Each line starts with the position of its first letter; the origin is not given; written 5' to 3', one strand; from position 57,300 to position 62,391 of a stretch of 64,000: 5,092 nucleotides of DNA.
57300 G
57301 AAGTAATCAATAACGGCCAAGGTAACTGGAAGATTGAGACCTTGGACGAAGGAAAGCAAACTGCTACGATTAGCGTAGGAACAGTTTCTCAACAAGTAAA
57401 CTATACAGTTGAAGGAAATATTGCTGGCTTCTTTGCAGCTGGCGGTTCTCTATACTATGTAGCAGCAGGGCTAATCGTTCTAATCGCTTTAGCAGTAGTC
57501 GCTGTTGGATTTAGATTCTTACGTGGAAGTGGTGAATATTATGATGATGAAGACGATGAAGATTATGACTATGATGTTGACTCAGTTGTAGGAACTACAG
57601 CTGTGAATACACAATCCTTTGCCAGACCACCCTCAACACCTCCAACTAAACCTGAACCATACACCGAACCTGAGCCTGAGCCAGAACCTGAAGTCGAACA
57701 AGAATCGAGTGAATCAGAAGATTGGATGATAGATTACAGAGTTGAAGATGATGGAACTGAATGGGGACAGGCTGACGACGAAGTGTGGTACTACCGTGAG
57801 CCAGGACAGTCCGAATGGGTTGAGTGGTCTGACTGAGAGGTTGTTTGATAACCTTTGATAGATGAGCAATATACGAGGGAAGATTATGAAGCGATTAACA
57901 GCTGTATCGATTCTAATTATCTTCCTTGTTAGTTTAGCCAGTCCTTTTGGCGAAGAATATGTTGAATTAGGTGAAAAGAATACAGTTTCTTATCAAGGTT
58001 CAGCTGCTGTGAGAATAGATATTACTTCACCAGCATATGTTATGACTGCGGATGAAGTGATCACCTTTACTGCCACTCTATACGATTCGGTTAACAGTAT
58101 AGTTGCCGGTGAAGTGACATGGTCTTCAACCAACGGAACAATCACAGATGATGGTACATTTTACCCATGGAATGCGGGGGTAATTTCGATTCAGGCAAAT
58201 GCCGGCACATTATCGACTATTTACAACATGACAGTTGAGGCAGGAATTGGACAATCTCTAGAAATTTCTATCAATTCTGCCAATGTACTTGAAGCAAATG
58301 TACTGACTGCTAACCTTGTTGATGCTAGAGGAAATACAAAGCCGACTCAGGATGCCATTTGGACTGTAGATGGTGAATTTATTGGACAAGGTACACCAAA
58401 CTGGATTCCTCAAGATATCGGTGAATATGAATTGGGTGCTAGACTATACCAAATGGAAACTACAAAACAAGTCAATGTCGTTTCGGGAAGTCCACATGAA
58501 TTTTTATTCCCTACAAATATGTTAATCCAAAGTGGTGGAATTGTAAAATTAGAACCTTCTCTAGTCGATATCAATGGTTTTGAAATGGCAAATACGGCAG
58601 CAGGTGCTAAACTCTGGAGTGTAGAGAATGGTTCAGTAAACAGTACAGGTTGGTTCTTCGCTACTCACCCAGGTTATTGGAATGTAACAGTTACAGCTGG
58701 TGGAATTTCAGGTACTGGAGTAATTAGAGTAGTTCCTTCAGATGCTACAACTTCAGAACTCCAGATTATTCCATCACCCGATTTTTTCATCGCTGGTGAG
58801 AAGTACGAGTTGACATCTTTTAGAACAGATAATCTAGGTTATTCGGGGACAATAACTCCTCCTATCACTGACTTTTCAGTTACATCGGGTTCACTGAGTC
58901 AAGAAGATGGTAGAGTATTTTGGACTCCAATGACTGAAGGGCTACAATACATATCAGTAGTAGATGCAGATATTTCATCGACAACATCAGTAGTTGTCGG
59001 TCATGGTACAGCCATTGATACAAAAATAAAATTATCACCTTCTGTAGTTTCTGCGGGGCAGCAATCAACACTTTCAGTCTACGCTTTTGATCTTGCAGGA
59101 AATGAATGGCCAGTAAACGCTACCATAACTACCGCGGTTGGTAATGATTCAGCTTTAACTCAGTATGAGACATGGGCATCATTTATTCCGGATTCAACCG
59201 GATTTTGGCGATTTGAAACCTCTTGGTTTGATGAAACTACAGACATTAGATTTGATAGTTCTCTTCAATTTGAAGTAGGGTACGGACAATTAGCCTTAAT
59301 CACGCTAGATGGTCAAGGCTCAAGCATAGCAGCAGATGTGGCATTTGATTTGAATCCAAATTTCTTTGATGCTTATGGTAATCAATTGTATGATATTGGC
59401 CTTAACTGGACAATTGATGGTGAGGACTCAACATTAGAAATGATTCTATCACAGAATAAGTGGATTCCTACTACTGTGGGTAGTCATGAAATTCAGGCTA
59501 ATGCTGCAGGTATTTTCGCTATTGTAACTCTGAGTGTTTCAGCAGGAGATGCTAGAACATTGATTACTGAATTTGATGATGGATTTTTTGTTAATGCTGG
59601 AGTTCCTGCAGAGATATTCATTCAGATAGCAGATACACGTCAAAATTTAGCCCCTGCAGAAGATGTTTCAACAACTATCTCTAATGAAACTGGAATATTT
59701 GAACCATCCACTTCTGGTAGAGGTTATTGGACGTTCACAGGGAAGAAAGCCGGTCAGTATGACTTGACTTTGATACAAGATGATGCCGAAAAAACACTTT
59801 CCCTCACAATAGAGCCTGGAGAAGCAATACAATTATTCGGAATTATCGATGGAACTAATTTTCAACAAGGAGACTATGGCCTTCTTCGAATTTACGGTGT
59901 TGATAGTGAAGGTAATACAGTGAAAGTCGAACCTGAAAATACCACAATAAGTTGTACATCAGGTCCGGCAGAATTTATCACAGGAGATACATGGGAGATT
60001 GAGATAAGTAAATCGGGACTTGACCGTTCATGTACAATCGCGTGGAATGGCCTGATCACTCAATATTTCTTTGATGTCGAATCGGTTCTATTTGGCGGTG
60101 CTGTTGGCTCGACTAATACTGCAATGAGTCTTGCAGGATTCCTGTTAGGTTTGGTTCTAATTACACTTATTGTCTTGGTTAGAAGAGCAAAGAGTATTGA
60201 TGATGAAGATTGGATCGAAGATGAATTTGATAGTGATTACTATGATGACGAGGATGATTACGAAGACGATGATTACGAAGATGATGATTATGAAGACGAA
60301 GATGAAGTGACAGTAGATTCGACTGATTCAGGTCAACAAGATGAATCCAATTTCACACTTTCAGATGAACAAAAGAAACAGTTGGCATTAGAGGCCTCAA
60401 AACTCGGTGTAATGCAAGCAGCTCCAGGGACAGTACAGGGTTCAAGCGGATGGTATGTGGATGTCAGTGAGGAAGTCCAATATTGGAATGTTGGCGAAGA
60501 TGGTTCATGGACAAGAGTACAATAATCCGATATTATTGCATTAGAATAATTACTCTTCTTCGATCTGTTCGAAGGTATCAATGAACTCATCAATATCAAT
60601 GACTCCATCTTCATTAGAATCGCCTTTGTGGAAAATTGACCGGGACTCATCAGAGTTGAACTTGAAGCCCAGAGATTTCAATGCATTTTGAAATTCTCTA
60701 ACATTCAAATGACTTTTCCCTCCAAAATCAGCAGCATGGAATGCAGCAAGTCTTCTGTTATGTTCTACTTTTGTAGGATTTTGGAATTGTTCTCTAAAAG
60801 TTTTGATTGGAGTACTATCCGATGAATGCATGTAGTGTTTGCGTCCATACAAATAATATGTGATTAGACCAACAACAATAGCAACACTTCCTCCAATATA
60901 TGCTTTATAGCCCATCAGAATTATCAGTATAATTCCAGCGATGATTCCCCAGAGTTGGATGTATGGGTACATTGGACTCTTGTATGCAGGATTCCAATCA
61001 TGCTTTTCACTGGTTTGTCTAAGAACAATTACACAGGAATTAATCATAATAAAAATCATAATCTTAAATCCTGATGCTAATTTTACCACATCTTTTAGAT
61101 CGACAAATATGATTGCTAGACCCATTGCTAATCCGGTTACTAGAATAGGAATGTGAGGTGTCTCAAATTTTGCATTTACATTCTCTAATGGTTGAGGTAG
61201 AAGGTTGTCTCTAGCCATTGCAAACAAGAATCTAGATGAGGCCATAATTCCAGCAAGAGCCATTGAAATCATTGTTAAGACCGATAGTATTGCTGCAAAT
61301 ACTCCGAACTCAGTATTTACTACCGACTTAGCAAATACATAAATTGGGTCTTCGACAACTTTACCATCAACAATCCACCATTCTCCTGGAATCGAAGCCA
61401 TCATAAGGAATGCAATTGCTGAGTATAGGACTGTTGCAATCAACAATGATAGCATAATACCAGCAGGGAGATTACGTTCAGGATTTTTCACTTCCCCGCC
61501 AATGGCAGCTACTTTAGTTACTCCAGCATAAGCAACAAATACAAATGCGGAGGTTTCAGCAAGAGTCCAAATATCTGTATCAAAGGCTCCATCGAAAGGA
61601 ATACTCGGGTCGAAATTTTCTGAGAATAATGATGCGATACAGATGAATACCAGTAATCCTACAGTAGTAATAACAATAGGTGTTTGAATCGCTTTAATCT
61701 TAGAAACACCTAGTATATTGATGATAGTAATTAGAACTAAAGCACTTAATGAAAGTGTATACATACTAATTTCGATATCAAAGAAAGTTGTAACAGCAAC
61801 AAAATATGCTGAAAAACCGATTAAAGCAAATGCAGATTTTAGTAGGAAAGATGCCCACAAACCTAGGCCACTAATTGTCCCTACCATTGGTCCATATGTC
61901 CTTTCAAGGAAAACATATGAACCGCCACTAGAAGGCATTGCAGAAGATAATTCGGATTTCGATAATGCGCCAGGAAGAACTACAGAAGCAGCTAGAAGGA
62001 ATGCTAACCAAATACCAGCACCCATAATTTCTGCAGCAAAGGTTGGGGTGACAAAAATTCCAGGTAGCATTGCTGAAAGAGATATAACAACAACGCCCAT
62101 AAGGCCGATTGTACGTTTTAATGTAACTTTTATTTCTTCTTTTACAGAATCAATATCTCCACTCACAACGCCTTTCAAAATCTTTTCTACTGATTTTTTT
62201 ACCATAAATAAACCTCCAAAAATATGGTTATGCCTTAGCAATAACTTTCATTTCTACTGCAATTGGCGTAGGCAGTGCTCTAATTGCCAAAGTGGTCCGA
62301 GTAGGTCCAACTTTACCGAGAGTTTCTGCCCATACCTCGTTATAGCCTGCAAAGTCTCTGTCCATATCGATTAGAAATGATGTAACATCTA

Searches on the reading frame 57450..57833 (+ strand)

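Call 84: search_protein_families(library=pfam, proteins=[window:57450-57833:+], max_evalue=1)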
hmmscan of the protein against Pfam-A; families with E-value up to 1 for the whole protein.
window:57450-57833:+ (128 aa): 3 families
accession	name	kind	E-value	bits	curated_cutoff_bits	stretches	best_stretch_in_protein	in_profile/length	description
PF05887.16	Trypan_PARP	-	0.0041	17.5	100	1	63-85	86-108/134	Procyclic acidic repetitive protein (PARP)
PF11297.13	DUF3098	-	0.095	12.7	25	1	9-42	9-38/67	Protein of unknown function (DUF3098)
PF15754.10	SPESP1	-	0.52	9.9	27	1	69-91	118-141/322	Sperm equatorial segment protein 1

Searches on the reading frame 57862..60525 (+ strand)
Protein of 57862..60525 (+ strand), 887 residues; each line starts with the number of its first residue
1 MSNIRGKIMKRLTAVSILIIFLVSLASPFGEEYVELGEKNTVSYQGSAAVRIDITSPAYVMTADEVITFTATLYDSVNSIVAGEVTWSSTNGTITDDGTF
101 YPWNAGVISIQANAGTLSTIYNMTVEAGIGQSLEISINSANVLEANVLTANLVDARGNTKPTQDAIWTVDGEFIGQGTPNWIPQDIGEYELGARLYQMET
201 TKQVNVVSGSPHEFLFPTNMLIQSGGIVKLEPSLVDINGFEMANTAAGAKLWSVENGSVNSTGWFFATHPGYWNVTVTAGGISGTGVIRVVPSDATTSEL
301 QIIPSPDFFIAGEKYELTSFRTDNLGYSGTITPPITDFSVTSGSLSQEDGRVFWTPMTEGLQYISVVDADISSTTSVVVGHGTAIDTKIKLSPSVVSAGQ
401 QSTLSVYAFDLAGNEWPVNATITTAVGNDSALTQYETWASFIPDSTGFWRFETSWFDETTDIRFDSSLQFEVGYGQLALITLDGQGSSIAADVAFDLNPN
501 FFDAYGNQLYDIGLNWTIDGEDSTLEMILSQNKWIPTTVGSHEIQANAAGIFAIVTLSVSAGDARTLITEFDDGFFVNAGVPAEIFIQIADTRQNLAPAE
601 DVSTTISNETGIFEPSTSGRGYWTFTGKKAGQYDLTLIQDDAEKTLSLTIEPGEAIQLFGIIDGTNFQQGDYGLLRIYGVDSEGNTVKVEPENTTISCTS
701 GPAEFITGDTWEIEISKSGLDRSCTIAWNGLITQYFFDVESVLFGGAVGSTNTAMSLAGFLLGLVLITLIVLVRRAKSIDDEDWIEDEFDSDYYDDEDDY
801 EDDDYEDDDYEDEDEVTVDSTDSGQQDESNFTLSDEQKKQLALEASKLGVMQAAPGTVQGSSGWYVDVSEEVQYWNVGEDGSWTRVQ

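Call 55: search_protein_families(library=pfam, proteins=[window:57862-60525:+], max_evalue=0.01)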
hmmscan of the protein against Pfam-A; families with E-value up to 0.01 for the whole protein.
window:57862-60525:+ (887 aa): 1 family
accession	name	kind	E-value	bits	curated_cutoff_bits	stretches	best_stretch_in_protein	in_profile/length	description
PF02369.22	Big_1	-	0.00027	21.4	34.9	0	65-96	17-51/93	Bacterial Ig-like domain (group 1)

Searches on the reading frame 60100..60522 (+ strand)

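Call 84: search_protein_families(library=pfam, proteins=[window:60100-60522:+], max_evalue=1)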
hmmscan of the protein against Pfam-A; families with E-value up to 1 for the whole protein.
window:60100-60522:+ (141 aa): 5 families
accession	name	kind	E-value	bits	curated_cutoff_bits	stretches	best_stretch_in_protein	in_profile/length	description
PF14851.11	FAM176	-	0.0054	17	31.5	1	13-89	29-108/152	FAM176 family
PF23798.1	Beta-prop_SPT8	-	0.19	11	45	1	25-87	200-258/425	SPT8 beta propeller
PF07149.16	Pes-10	-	0.36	10.3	22.9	1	26-93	157-225/397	Pes-10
PF04147.17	Nop14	-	0.39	9.3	34.9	1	34-92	351-412/862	Nop14-like family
PF04931.18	DNA_pol_phi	-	0.56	8.7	27.6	1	31-84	628-678/765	DNA polymerase phi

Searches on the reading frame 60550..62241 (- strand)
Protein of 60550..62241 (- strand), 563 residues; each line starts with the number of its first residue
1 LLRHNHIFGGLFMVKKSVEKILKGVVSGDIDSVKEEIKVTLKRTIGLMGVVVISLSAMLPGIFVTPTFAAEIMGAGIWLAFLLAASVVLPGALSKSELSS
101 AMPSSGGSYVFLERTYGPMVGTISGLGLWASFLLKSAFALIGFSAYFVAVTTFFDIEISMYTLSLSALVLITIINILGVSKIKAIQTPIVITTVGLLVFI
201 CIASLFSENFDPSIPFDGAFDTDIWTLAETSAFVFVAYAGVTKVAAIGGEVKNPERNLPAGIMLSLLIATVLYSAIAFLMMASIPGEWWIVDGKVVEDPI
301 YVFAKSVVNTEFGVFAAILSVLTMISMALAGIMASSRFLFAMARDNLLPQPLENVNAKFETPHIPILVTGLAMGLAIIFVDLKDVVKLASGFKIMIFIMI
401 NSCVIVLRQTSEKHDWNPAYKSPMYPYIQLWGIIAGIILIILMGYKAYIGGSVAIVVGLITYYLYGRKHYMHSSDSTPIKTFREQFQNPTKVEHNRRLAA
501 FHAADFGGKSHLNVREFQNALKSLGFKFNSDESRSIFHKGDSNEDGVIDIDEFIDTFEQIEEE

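Call 85: search_protein_families(library=pfam, proteins=[window:60550-62241:-], max_evalue=0.00001)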
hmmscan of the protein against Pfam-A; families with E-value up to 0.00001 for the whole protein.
window:60550-62241:- (563 aa): 5 families
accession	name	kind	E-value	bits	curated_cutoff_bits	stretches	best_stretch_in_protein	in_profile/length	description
PF13520.12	AA_permease_2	-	9.6e-37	127.3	27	1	49-443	5-401/427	Amino acid permease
PF00324.27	AA_permease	-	1.8e-34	119.7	24.6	1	50-450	2-427/470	Amino acid permease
PF13499.12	EF-hand_7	-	4.5e-09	37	30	1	500-555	7-64/67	EF-hand domain pair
PF13405.12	EF-hand_6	-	4.3e-07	29.5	25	0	534-557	3-26/30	EF-hand domain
PF13906.12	AA_permease_C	-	7.3e-06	26.4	27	1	420-469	1-50/51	C-terminus of AA_permease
